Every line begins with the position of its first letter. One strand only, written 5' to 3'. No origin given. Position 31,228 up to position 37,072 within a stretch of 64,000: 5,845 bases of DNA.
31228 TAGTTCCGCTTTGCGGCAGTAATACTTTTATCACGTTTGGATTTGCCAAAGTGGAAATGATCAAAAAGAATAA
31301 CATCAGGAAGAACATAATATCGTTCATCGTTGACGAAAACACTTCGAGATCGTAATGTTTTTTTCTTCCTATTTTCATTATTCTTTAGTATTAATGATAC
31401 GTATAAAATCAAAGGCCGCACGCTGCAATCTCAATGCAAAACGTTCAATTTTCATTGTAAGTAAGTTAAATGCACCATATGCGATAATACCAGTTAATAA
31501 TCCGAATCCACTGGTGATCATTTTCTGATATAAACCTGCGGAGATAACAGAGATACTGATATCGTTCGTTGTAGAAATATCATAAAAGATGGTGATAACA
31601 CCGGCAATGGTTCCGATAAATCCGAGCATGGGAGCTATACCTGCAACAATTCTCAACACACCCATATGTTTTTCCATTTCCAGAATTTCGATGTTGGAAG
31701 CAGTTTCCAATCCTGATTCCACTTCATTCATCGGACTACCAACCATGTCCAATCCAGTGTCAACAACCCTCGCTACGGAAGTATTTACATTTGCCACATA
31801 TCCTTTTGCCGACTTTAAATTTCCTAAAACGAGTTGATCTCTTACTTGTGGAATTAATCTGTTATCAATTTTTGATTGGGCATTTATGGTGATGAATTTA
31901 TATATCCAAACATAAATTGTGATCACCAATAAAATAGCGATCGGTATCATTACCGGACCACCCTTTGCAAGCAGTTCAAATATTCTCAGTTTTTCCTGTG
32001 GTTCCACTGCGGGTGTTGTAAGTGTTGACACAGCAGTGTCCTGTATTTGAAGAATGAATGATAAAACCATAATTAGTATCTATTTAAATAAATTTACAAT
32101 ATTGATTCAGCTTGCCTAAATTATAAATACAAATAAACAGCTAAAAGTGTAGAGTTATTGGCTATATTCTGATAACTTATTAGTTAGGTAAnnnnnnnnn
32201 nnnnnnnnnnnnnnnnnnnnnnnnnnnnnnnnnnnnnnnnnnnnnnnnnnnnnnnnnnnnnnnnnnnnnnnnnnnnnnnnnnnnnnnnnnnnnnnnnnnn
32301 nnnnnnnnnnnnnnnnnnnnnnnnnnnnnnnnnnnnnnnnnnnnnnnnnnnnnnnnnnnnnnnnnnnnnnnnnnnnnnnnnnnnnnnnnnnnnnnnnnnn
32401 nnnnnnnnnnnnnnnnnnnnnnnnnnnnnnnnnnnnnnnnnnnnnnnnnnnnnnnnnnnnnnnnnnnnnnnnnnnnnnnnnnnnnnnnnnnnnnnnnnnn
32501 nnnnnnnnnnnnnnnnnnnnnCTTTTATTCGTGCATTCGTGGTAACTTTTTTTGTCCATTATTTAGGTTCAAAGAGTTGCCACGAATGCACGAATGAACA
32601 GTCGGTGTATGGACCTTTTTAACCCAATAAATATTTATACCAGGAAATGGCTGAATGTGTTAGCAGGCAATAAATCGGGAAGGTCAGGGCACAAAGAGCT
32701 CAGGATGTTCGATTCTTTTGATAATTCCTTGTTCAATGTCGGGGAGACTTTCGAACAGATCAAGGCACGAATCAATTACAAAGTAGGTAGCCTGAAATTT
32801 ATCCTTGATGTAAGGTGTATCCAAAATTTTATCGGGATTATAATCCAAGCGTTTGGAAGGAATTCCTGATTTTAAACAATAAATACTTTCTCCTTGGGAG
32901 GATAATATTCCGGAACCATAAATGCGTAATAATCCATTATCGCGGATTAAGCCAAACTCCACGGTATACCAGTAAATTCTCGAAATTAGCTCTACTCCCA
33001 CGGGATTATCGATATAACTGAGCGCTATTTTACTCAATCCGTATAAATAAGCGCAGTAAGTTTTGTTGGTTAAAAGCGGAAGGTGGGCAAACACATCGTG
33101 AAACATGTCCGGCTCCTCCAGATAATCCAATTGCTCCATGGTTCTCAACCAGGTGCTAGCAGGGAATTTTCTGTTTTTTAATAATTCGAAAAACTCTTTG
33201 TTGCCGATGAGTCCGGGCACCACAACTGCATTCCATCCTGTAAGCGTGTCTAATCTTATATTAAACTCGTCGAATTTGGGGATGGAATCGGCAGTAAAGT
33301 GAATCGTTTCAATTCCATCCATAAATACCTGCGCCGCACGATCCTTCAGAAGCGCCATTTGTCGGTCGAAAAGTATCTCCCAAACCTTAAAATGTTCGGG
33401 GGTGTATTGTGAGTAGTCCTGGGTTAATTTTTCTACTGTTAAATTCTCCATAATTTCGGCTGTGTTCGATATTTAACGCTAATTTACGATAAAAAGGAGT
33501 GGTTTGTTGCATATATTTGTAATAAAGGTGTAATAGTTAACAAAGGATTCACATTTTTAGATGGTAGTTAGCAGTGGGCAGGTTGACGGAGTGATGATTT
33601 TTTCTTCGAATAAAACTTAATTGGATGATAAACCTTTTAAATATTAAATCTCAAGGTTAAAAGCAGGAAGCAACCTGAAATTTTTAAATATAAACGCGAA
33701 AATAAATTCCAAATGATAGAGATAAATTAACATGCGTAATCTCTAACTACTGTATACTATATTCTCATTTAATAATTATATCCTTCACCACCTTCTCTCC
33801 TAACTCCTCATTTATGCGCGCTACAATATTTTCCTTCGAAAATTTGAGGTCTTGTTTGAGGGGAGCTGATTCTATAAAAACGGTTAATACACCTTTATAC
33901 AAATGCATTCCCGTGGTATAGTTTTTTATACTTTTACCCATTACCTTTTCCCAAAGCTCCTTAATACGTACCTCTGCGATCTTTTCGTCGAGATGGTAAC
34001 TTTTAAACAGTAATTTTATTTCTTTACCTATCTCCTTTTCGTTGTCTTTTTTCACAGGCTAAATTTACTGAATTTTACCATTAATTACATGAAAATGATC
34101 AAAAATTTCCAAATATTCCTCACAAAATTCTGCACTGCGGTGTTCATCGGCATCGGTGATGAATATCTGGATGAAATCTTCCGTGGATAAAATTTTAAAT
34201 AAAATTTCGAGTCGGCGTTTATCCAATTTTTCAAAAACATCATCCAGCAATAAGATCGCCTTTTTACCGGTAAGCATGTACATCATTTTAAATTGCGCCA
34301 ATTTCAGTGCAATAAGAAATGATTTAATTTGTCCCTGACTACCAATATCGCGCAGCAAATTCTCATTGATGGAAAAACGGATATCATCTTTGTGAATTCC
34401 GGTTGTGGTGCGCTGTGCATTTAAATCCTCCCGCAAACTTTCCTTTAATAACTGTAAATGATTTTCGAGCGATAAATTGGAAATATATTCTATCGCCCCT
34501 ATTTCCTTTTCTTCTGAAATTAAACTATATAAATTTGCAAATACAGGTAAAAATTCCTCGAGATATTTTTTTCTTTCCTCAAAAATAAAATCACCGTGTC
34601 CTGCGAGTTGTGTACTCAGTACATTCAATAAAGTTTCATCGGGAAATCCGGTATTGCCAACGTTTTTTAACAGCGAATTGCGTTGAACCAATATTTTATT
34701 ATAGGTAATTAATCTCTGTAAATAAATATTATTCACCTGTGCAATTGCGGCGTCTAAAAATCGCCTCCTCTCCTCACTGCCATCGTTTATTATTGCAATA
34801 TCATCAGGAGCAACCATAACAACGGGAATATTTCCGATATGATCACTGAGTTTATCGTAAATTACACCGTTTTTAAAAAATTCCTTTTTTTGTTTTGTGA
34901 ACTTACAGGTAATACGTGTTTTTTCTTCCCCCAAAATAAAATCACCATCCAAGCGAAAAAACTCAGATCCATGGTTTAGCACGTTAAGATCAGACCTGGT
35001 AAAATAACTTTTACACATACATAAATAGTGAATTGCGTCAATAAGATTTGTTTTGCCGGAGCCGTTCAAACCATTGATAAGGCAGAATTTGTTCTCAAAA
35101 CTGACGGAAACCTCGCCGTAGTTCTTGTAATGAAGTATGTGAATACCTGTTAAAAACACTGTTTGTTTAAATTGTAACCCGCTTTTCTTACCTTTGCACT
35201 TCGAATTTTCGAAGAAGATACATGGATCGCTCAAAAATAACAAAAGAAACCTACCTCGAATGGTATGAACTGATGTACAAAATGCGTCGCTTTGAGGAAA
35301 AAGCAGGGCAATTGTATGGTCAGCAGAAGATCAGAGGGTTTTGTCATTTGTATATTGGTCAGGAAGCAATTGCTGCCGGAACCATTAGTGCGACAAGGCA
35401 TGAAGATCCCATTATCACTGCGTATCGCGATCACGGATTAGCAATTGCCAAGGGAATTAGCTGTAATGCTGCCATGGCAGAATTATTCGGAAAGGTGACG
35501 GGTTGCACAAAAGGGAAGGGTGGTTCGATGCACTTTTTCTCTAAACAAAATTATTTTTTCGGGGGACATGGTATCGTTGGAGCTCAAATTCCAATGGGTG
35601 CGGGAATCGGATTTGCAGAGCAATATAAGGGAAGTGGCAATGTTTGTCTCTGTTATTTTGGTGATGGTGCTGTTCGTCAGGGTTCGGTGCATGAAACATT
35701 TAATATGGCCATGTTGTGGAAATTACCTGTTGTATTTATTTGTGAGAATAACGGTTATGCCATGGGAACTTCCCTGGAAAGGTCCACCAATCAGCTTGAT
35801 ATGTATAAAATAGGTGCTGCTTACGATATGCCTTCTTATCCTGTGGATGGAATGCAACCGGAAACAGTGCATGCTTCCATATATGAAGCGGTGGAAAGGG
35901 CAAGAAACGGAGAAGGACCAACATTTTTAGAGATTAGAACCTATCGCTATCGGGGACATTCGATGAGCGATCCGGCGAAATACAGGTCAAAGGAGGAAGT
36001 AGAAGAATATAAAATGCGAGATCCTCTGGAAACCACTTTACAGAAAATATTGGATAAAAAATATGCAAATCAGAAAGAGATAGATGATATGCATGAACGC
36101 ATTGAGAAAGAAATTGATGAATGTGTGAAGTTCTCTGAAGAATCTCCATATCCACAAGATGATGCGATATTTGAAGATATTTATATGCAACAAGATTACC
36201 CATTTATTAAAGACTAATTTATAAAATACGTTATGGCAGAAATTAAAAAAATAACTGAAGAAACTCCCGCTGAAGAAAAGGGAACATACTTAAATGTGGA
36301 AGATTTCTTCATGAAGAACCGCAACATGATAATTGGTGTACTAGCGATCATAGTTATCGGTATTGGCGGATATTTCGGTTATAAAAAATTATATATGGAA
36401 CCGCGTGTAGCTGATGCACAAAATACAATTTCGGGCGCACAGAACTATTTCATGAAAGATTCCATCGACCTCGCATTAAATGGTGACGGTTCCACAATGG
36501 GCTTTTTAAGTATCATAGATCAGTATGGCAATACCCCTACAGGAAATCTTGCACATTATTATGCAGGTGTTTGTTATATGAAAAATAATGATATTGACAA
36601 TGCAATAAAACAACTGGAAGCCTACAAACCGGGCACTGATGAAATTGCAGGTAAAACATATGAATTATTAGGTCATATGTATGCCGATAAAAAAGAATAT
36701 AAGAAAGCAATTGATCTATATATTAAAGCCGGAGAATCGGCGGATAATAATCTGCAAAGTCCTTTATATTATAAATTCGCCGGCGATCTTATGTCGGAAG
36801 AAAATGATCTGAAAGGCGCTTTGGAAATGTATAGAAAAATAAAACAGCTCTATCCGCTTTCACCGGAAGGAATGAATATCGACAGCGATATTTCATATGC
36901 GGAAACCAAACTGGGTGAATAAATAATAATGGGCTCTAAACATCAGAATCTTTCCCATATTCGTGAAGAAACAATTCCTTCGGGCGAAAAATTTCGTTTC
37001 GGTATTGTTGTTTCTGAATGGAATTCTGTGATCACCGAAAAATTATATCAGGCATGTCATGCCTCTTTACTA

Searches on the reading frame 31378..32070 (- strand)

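Call 83: search_protein_families(library=pfam, proteins=[window:31378-32070:-], max_evalue=0.00001)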
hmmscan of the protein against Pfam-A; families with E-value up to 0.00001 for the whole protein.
window:31378-32070:- (230 aa): 1 family
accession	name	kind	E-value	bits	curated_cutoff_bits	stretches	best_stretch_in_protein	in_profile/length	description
PF01618.21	MotA_ExbB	-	3.3e-19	69.3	22.9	1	97-216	4-126/127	MotA/TolQ/ExbB proton channel family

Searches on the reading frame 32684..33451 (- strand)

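Call 83: search_protein_families(library=pfam, proteins=[window:32684-33451:-], max_evalue=0.00001)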
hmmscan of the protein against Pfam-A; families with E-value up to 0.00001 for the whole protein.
window:32684-33451:- (255 aa): 1 family
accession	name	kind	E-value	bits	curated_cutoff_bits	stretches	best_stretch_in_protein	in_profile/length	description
PF00351.26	Biopterin_H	-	8.2e-38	130.7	22.7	1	15-239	60-284/331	Biopterin-dependent aromatic amino acid hydroxylase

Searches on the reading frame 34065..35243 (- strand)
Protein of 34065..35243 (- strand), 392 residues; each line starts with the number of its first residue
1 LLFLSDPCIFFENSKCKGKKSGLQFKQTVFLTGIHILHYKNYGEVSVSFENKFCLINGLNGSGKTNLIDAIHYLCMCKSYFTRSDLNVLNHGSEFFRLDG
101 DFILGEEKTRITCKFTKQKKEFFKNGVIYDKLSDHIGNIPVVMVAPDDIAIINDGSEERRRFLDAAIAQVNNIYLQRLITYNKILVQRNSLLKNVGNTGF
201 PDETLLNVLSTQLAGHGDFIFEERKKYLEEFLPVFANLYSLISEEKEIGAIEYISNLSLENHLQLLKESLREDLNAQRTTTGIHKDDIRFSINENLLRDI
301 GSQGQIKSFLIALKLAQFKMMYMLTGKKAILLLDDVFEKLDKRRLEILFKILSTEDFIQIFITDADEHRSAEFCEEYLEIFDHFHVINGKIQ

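Call 84: search_protein_families(library=pfam, proteins=[window:34065-35243:-], max_evalue=0.00001)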
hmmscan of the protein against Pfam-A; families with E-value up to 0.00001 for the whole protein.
window:34065-35243:- (392 aa): 4 families
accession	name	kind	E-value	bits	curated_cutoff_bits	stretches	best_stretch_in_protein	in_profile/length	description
PF02463.25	SMC_N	-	7.2e-14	52.2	40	1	31-371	2-203/220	RecF/RecN/SMC N terminal domain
PF13476.12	AAA_23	-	3.7e-09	38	27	1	34-181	2-87/201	AAA domain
PF13304.12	AAA_21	-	2.4e-06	28.3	27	1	58-363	6-296/304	AAA domain, putative AbiEii toxin, Type IV TA system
PF13555.12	AAA_29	-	4.3e-06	26.8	27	1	32-79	2-50/61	P-loop containing region of AAA domain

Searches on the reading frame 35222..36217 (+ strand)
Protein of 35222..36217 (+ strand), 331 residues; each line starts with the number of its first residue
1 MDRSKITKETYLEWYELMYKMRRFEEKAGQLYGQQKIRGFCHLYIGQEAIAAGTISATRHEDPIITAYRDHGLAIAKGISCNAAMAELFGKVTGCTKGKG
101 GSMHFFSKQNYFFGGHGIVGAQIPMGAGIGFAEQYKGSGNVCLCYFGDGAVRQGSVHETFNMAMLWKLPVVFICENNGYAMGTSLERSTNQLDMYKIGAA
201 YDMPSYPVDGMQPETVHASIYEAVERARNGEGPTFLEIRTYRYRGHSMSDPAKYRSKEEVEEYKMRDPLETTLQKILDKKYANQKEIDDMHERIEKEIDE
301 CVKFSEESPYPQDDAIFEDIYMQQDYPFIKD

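Call 84: search_protein_families(library=pfam, proteins=[window:35222-36217:+], max_evalue=0.00001)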
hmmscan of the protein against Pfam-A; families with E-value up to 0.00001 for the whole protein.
window:35222-36217:+ (331 aa): 2 families
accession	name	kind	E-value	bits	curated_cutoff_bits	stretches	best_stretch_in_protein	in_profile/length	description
PF00676.26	E1_dh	-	1.2e-93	313.8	22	1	18-311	3-297/300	Dehydrogenase E1 component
PF02775.26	TPP_enzyme_C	-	1e-07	32.3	21.9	1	94-238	3-151/151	Thiamine pyrophosphate enzyme, C-terminal TPP binding domain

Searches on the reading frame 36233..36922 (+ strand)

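Call 84: search_protein_families(library=pfam, proteins=[window:36233-36922:+], max_evalue=0.00001)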
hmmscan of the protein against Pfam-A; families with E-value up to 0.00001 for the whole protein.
window:36233-36922:+ (229 aa): 3 families
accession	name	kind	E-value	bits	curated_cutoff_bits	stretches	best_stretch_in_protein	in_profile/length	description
PF07719.23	TPR_2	-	7.3e-08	32.4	27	0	107-129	3-25/34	Tetratricopeptide repeat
PF00515.34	TPR_1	-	1.5e-06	28.2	27.8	0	142-166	3-27/34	Tetratricopeptide repeat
PF09976.15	TPR_21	-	3.5e-06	27.3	25.5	1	24-202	2-171/193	Tetratricopeptide repeat-like domain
